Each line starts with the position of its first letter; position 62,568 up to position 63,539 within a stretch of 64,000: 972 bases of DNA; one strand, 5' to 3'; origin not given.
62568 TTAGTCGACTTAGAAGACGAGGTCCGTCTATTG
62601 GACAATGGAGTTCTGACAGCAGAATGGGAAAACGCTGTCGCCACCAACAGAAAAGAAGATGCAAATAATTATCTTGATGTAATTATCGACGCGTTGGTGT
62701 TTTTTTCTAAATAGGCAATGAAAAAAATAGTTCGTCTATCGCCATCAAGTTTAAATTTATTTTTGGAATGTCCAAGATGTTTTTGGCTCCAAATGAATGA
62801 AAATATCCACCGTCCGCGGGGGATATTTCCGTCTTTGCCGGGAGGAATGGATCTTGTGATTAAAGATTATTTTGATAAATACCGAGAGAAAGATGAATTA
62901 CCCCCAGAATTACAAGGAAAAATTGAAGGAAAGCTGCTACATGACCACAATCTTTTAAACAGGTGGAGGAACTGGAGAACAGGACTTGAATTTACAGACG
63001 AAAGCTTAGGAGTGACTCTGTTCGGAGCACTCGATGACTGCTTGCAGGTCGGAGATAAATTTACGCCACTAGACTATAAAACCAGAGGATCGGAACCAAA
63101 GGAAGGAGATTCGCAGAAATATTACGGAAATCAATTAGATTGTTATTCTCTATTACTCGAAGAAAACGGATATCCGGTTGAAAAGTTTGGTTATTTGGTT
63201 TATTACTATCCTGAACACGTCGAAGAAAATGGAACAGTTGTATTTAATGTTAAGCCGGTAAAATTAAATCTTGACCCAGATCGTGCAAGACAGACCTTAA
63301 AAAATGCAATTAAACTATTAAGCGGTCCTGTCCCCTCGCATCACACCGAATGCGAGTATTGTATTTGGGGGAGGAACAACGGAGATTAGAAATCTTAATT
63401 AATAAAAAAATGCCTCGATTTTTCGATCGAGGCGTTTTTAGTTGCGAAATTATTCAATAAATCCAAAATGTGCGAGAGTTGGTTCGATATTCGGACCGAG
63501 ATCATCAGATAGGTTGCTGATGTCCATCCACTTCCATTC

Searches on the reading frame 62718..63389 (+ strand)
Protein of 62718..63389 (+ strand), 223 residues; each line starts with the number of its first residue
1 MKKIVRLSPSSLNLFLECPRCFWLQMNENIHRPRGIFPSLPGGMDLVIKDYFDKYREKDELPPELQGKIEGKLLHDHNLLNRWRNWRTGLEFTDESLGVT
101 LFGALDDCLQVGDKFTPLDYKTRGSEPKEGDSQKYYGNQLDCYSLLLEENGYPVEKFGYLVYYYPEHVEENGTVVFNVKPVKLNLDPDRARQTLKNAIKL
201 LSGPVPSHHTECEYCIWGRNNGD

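Call 111: search_protein_families(library=pfam, proteins=[window:62718-63389:+], max_evalue=0.001)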
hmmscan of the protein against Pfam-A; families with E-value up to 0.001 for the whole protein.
window:62718-63389:+ (223 aa): 1 family
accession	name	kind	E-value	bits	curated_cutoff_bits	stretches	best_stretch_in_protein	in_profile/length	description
PF12705.13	PDDEXK_1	-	1.4e-15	58.4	22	1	83-217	110-242/247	PD-(D/E)XK nuclease superfamily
